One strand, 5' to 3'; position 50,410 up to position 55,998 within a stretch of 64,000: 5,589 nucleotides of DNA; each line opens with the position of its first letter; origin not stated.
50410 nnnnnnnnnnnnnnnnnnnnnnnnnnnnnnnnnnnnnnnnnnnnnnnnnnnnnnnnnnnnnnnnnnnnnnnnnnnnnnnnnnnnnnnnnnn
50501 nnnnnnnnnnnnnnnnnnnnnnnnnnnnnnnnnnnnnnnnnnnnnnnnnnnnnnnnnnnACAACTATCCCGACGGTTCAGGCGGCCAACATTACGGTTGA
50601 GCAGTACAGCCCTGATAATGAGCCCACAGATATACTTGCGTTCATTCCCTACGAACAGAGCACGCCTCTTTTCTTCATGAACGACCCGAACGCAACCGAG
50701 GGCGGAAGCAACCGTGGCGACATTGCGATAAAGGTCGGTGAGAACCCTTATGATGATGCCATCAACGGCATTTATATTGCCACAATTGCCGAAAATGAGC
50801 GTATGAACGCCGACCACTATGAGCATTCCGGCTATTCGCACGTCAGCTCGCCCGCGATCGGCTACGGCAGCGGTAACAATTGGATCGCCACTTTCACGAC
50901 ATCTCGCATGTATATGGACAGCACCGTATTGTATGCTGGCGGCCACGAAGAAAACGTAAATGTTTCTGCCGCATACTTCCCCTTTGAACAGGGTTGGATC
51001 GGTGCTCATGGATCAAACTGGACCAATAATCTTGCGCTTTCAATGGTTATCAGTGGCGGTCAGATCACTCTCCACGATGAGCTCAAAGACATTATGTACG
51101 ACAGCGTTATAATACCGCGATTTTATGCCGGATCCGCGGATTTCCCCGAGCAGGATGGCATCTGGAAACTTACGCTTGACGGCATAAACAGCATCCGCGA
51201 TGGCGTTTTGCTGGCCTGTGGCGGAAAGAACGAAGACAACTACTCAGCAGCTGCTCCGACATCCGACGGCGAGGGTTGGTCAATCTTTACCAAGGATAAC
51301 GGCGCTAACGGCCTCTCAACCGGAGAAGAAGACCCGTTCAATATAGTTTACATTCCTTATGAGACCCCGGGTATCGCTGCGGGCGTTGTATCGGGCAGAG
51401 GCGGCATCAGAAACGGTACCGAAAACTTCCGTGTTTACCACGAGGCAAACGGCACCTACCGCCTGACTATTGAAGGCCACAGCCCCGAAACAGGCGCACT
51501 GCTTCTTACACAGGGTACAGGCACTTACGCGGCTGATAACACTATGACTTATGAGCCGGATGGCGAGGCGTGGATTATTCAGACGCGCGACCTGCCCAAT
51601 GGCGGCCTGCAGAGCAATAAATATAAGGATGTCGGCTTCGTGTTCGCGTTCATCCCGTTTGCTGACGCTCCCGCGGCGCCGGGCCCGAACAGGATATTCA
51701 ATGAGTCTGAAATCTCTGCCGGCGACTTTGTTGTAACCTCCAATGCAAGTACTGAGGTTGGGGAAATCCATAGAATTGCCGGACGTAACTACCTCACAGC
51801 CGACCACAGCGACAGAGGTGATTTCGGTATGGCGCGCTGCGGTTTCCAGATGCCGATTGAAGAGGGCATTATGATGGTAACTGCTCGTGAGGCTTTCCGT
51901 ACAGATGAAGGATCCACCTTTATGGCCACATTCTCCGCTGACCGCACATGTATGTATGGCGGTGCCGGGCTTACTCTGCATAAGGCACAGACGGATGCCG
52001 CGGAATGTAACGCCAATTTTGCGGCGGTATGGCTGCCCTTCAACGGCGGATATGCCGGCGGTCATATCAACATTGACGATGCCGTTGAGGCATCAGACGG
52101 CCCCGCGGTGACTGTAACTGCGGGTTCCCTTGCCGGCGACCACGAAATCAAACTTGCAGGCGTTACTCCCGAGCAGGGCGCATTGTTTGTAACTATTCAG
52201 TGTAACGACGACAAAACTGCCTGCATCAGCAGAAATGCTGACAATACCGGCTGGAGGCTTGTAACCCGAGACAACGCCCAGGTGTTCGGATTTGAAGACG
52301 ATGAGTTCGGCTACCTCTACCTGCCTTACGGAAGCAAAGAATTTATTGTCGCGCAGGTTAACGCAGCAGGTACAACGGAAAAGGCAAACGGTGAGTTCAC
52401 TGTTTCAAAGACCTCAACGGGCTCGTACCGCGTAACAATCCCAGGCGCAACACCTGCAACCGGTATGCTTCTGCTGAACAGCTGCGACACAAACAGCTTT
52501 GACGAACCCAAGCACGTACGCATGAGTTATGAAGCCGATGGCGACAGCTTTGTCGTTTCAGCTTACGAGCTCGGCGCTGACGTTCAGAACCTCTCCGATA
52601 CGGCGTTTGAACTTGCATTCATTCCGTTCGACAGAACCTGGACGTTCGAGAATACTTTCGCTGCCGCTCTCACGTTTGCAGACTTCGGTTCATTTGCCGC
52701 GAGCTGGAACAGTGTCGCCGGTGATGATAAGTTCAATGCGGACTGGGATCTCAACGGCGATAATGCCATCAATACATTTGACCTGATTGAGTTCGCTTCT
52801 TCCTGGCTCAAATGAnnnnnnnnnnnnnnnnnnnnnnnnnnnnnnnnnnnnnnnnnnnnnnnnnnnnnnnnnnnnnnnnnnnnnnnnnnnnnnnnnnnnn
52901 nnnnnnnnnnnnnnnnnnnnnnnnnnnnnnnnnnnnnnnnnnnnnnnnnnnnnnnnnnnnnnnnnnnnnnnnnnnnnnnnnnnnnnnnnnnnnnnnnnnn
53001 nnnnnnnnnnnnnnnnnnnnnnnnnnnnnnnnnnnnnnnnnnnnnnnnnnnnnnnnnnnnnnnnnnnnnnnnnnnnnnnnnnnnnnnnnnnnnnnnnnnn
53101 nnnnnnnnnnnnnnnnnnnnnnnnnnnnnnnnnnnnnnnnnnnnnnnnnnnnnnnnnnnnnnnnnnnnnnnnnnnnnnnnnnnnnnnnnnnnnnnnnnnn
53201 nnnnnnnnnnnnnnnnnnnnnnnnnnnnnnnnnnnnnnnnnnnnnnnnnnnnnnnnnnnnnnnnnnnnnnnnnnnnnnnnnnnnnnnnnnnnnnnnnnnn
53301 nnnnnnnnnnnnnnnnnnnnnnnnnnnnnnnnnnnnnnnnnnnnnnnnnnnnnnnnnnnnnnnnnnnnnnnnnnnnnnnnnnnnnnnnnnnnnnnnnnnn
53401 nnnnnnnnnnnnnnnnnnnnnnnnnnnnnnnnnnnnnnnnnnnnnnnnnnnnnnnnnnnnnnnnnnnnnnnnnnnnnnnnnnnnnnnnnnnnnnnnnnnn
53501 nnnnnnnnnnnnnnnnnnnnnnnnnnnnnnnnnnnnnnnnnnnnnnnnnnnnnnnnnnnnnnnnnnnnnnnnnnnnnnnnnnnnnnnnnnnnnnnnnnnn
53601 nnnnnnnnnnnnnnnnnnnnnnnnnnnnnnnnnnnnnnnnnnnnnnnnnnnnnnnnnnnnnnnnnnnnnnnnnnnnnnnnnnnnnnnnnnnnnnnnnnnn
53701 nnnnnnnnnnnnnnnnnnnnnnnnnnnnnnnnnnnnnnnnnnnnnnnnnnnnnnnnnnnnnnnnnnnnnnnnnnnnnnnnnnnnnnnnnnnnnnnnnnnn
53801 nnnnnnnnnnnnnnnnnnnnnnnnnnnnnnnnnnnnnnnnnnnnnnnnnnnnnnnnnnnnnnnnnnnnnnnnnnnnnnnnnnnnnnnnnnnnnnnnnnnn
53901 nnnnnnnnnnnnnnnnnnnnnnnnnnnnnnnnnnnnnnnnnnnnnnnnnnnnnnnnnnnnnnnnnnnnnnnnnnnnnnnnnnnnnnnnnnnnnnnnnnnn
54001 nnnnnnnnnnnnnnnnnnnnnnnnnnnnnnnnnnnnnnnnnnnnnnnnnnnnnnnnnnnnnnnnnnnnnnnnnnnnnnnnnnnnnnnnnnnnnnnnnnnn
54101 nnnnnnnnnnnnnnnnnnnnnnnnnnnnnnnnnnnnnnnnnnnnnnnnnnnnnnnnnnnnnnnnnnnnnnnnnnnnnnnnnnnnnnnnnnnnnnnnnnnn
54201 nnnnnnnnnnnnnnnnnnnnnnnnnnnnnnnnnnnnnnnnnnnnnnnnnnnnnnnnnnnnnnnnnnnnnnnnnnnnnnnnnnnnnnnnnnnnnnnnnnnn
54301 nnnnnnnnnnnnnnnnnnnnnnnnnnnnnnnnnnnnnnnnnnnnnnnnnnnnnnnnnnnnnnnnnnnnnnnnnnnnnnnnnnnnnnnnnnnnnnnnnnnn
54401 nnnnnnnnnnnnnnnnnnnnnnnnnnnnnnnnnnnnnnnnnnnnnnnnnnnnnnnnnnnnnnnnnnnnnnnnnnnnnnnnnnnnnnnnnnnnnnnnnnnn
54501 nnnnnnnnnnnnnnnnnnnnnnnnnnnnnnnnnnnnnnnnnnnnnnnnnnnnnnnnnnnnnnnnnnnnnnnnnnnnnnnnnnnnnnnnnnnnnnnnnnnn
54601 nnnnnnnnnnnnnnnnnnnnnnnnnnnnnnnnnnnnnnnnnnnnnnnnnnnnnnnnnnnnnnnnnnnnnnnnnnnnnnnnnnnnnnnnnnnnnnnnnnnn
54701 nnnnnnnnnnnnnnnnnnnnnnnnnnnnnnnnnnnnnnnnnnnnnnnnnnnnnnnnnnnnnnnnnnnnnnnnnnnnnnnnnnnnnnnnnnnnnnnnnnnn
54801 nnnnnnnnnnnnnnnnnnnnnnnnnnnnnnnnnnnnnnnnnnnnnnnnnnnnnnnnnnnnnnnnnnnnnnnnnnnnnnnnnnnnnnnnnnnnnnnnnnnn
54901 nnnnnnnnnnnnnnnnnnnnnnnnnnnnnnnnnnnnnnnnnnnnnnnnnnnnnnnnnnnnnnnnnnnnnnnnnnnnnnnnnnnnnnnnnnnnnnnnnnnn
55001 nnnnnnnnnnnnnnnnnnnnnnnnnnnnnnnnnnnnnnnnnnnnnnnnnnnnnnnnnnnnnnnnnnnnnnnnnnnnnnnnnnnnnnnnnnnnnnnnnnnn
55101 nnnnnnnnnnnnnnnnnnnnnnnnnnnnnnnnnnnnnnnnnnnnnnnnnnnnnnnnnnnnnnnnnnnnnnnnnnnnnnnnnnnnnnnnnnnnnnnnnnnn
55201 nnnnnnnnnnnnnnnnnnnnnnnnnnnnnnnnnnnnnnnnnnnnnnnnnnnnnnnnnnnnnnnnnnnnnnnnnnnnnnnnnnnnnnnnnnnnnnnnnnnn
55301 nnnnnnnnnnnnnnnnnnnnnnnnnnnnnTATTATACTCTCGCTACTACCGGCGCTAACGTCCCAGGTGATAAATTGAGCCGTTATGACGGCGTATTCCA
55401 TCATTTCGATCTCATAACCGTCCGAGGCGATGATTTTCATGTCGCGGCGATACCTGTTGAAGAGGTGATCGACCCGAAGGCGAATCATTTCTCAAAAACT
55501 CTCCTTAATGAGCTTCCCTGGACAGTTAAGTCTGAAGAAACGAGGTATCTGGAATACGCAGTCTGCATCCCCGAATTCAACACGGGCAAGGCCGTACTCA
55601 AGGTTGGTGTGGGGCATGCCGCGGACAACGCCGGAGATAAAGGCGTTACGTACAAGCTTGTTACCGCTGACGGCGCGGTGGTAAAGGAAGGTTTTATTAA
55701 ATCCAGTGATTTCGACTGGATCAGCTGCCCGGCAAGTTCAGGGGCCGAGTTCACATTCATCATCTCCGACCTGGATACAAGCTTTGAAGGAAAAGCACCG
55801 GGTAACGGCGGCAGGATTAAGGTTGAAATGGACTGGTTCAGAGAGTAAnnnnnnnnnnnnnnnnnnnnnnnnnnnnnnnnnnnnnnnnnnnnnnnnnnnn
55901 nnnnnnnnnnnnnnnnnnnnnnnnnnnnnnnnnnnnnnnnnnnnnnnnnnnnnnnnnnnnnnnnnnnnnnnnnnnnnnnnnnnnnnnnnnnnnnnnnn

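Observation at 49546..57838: Operon of five secreted phosphoester hydrolases from four folds around a pilin-like protein: candidate phosphodiester-glycan utilisation system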

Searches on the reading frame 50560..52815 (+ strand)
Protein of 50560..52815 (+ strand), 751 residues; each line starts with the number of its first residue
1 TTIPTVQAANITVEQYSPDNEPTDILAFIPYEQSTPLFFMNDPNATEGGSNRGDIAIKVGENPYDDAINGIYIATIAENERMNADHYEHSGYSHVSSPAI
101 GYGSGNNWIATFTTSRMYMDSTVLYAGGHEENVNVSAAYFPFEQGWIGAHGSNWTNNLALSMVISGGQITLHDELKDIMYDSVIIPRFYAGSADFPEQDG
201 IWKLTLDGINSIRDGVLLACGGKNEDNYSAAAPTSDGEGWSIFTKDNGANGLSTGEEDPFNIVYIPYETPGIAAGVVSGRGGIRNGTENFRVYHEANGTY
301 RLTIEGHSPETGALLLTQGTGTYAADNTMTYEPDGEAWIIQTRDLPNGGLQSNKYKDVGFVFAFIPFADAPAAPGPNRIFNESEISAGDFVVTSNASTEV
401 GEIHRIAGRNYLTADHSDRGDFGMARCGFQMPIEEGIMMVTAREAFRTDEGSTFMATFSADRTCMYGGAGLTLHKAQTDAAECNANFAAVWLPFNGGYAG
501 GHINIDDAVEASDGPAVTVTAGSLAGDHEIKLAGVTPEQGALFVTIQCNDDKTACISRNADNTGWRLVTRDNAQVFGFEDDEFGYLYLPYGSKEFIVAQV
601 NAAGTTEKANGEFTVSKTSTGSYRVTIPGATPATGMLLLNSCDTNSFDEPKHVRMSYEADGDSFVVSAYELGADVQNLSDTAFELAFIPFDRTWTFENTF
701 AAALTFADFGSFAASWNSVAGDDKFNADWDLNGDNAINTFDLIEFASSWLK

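Call 45: search_protein_families(library=pfam, proteins=[window:50560-52815:+], max_evalue=10)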
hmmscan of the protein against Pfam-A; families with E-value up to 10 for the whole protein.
window:50560-52815:+ (751 aa): 1 family
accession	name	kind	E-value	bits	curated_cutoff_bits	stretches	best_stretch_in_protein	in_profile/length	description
PF13620.12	CarboxypepD_reg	-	0.19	12.5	32.3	1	602-627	29-54/82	Carboxypeptidase regulatory-like domain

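Call 75: predict_structure(alignment_id=A3)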
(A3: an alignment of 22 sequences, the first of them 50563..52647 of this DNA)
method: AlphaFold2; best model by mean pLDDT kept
length: 695 residues; sequences in the alignment: 22
mean_pLDDT: 84.5   pTM: 0.87
mean pLDDT of the five models: 84.5, 82.4, 80.9, 79.2, 77.7
residues with pLDDT >= 90: 326; 70-90: 264; 50-70: 86; < 50: 19
segments of 3 or more residues with pLDDT < 50: 179-196
pLDDT, mean of each block of 10 residues (from residue 1): 93 74 84 92 58 83 79 92 57 84 81 70 70 94 92 76 80 69 36 51 89 93 86 84 76 76 94 89 91 91 97 89 74 96 79 74 97 88 91 79 89 82 85 92 85 87 72 80 91 93 93 96 94 95 90 92 93 82 95 91 93 95 95 93 83 92 93 81 93 66
secondary structure, 60 per line:
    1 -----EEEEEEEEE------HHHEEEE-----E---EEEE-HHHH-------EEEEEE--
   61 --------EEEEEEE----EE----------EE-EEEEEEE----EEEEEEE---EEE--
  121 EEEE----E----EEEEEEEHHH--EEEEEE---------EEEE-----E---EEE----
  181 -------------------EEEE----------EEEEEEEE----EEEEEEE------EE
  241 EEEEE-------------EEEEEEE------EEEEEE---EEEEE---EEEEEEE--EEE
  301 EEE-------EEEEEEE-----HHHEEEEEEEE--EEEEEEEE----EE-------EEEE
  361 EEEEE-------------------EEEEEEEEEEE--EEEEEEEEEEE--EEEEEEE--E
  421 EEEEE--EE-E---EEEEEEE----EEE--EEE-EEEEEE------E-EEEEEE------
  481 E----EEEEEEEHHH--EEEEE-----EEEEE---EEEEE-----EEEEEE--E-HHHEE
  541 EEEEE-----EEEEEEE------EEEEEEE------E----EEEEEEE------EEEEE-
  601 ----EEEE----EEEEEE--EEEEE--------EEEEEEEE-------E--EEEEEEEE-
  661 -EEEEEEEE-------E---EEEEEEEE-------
elements in order (helices of 4 or more, strands of 3 or more residues): E6-14 E24-27 E37-40 H42-45 E53-58 E69-75 E95-101 E106-112 E116-118 E121-124 E134-140 E146-151 E161-164 E174-176 E200-203 E214-221 E226-232 E239-245 E259-265 E272-277 E281-285 E289-295 E298-303 E311-317 E326-333 E336-343 E357-365 E385-395 E398-408 E411-417 E420-425 E435-441 E446-448 E451-453 E455-460 E469-474 E486-492 E498-502 E508-512 E516-520 E526-531 E539-545 E551-557 E564-570 E582-588 E595-599 E605-608 E613-618 E621-625 E634-641 E652-659 E662-669 E681-688

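Call 77: fold_search(model_id=the predicted structure, library=pdb)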
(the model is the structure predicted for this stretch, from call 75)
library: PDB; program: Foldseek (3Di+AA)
matches with E <= 10: 357; with E <= 0.001: 0
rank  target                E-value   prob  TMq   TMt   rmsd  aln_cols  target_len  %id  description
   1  9rpt_C                3.8e-02  0.20  0.11  0.20  17.9       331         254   10  Cryo-EM structure of the open state of Shigella flexneri LptDE bound by the RBP of Oekolampad phage (released 2025-12-10)
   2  4uic                  5.6e-02  0.04  0.06  0.06  29.1       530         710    9  Crystal structure of the S-layer protein rSbsC(31-844) (released 2016-04-13)
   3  8h2i_cs               7.8e-02  0.06  0.08  0.13  19.5       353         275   10  Near-atomic structure of five-fold averaged PBCV-1 capsid (released 2022-11-16)
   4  4a7z                  9.4e-02  0.05  0.11  0.10  24.0       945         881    9  Complex of bifunctional aldos-2-ulose dehydratase with the reaction intermediate ascopyrone M (released 2012-03-21)
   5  8z3w_A                1.3e-01  0.01  0.07  0.05  35.0       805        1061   10  Cryo-EM structure of SARS-CoV-2 D614G S with one ACE2 receptor binding (RB1) in prefusion conformation (released 2025-02-05)
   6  9eui_Q                1.5e-01  0.01  0.06  0.05  37.3       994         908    9  Cryo-EM structure of Staphylococcus aureus bacteriophage phi812 baseplate in the post-contraction state - complete (released 2025-04-09)
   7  8vgr_A                1.8e-01  0.02  0.08  0.10  24.6       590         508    9  Cryo-EM structure of Tulane virus 9-6-17 variant capsid protein VP1 5-12-18 (released 2024-02-07)
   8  2xpy                  2.1e-01  0.03  0.07  0.07  17.1       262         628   12  Structure of Native Leukotriene A4 Hydrolase from Saccharomyces cerevisiae (released 2010-12-29)
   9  9kd6_A                2.4e-01  0.02  0.08  0.09  27.1       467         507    7  Structural Basis for the Recognition of Blood Group Trisaccharides by Tulane virus (released 2025-11-05)
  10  4kca_A                2.5e-01  0.03  0.10  0.10  20.7       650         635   12  Crystal Structure of Endo-1,5-alpha-L-arabinanase from a Bovine Ruminal Metagenomic Library (released 2014-02-05)
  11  4uj6                  2.5e-01  0.02  0.06  0.06  29.8       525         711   10  Structure of surface layer protein SbsC, domains 1-6 (released 2016-04-27)
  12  5xqj_G                2.8e-01  0.03  0.09  0.08  20.2       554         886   10  Crystal structure of a PL 26 exo-rhamnogalacturonan lyase from Penicillium chrysogenum complexed with unsaturated gala (released 2018-04-04)
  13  8h2i_cG               2.9e-01  0.04  0.08  0.14  18.7       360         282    9  Near-atomic structure of five-fold averaged PBCV-1 capsid (released 2022-11-16)
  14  6leb_A                3.4e-01  0.02  0.07  0.10  22.1       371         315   10  Staphylococcus aureus surface protein SdrC mutant-P366H (released 2020-11-25)
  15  8vg6_A                3.5e-01  0.03  0.08  0.10  25.5       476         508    7  Structure of Tulane virus (released 2024-12-25)
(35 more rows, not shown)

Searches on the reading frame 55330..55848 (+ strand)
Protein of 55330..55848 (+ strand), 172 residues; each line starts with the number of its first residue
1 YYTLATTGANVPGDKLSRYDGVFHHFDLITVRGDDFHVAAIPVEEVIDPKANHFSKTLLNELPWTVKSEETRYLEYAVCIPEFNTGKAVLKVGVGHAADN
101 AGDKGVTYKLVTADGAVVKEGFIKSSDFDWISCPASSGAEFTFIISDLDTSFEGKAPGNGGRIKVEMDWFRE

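Call 45: search_protein_families(library=pfam, proteins=[window:55330-55848:+], max_evalue=10)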
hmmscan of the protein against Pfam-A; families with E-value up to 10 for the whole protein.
window:55330-55848:+ (172 aa): 0 families
